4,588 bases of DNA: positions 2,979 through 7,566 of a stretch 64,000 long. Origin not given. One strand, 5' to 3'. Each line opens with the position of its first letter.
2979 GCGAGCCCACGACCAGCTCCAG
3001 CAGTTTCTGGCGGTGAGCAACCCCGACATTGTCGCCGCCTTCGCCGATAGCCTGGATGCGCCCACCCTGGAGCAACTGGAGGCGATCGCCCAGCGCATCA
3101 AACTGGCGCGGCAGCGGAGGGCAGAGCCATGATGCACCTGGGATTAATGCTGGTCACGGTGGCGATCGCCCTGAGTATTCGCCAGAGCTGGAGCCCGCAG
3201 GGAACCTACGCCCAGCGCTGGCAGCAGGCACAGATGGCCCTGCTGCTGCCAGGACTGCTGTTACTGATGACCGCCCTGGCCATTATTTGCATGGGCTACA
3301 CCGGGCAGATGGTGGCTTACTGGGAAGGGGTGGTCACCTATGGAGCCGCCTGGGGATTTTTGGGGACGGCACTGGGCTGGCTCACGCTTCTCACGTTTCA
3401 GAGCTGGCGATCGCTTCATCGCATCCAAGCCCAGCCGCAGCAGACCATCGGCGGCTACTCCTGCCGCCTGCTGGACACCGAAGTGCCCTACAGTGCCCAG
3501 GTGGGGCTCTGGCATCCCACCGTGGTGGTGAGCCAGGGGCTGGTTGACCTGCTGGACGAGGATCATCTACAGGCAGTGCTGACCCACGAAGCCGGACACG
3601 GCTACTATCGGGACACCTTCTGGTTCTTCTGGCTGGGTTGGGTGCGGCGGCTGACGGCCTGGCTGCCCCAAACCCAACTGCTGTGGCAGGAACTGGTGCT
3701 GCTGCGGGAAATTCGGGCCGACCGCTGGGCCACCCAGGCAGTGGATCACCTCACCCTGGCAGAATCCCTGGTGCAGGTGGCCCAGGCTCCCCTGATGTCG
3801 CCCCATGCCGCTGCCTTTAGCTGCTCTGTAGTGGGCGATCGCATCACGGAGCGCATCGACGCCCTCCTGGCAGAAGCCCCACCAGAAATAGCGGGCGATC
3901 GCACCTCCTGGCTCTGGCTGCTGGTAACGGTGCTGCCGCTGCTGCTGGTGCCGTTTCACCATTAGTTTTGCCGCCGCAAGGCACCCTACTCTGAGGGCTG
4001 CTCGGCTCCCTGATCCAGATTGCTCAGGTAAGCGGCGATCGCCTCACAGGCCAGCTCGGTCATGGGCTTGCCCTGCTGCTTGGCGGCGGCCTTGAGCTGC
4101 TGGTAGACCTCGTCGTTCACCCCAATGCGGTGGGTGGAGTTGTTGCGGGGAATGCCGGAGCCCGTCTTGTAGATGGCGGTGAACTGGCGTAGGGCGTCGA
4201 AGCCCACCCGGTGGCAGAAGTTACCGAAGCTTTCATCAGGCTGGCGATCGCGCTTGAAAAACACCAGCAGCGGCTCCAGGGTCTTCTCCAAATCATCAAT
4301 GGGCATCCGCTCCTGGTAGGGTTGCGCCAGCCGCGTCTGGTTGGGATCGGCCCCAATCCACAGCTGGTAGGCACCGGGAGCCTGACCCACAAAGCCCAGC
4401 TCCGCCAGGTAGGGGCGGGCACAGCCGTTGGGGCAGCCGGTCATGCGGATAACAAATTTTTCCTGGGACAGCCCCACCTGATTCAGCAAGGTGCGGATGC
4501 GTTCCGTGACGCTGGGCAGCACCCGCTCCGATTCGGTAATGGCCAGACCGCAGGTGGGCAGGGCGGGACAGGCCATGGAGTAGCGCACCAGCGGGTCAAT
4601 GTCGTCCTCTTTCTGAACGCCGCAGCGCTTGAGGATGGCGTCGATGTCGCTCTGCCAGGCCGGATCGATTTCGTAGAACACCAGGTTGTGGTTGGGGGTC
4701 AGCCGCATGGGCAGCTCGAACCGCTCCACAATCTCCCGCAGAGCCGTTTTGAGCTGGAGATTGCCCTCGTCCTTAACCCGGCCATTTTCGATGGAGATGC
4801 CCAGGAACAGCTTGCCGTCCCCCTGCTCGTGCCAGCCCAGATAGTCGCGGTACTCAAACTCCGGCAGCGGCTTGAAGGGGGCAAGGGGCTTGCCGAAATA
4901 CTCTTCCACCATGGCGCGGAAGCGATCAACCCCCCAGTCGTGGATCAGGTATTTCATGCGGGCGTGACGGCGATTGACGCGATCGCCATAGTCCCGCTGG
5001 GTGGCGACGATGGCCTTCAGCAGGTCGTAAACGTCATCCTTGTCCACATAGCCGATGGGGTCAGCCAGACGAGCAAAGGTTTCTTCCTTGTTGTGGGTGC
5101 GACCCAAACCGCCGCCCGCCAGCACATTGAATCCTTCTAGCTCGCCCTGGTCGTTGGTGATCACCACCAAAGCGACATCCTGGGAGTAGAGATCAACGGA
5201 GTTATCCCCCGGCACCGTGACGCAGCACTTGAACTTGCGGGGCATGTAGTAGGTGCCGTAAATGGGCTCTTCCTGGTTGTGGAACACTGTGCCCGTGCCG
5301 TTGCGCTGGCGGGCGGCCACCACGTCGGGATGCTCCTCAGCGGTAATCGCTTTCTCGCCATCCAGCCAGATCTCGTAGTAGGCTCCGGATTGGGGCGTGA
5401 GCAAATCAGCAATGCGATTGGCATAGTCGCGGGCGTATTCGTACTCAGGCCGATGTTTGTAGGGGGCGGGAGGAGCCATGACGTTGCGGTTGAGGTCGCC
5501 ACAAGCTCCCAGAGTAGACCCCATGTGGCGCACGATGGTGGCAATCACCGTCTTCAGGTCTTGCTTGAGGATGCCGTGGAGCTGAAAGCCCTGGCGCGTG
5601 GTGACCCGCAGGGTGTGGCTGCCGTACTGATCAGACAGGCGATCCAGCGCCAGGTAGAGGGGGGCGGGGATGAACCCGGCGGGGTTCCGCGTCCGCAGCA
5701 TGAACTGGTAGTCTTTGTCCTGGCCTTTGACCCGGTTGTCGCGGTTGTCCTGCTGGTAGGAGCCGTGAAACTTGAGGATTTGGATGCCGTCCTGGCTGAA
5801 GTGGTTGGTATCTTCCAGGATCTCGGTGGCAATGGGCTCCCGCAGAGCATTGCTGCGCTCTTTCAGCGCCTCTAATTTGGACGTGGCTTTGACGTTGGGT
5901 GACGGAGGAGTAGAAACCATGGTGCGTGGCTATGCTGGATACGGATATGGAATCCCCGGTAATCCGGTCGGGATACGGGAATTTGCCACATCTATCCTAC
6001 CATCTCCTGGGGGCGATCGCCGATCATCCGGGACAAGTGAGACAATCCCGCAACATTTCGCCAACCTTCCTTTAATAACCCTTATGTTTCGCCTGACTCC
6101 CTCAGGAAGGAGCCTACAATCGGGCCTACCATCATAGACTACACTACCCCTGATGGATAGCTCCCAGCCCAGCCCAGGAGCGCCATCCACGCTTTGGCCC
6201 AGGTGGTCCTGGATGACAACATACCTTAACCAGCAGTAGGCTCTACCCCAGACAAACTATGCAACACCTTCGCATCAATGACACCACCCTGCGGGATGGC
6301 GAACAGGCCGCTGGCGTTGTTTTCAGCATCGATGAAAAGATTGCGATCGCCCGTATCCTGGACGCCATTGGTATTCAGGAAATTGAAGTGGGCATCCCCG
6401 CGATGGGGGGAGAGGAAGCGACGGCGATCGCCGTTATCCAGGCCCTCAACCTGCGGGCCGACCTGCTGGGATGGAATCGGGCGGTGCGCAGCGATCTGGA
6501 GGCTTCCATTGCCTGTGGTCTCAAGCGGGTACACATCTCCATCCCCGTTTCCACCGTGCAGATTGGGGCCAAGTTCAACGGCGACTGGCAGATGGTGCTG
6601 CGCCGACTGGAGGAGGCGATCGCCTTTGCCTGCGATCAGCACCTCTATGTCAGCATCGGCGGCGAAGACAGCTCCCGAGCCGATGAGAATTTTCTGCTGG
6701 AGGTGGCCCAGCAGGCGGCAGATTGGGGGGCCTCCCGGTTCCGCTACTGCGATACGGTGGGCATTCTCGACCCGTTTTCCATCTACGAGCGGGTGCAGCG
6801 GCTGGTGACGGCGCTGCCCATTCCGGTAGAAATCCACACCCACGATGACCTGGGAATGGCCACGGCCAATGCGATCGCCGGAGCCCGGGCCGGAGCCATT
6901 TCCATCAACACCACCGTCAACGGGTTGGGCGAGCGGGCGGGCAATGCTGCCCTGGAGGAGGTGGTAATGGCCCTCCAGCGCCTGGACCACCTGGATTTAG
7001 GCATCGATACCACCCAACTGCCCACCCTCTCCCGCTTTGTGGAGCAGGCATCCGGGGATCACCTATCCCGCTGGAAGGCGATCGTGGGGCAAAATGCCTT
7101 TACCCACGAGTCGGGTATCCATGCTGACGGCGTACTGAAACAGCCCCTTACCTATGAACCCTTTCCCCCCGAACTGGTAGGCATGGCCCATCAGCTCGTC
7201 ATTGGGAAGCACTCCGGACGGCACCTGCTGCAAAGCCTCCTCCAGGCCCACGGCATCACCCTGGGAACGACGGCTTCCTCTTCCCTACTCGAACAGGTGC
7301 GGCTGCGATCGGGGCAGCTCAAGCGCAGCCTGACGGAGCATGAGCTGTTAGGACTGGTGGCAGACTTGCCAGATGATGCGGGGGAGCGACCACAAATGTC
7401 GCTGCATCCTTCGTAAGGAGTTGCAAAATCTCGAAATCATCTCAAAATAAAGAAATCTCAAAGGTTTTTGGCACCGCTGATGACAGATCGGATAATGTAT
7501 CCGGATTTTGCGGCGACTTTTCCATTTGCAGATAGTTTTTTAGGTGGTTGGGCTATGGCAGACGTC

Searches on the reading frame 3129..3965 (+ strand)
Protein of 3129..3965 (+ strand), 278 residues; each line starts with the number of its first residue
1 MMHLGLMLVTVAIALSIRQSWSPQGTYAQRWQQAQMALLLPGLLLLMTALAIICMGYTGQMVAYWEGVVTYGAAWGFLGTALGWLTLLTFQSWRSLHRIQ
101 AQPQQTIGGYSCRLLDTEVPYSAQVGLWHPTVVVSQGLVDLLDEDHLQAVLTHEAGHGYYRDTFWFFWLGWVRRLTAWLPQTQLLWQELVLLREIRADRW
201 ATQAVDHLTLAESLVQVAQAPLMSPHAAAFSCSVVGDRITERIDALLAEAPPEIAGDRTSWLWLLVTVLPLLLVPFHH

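Call 67: search_protein_families(library=pfam, proteins=[window:3129-3965:+])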
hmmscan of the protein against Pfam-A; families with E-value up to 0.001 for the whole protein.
window:3129-3965:+ (278 aa): 1 family
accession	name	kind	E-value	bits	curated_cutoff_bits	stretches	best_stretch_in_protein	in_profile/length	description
PF01435.24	Peptidase_M48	-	2.3e-07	31.3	20.3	1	131-185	48-104/186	Peptidase family M48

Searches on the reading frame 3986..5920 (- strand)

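Call 67: search_protein_families(library=pfam, proteins=[window:3986-5920:-])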
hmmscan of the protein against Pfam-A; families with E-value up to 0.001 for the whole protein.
window:3986-5920:- (644 aa): 2 families
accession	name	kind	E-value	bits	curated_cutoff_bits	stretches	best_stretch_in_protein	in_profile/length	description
PF01077.27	NIR_SIR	-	2.3e-51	173.8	27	2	168-345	4-157/158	Nitrite and sulphite reductase 4Fe-4S domain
PF03460.22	NIR_SIR_ferr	-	4.1e-27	94.1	24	2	67-128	4-65/69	Nitrite/Sulfite reductase ferredoxin-like half domain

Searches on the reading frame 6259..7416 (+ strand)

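Call 67: search_protein_families(library=pfam, proteins=[window:6259-7416:+])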
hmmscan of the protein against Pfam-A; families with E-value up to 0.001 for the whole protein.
window:6259-7416:+ (385 aa): 2 families
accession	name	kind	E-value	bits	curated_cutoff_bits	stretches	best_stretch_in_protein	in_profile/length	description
PF00682.25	HMGL-like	-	6.5e-80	268.7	29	1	4-261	2-260/260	HMGL-like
PF22617.1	HCS_D2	-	4.1e-24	85.2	27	1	275-348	1-75/82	Homocitrate synthase post-HMGL domain-like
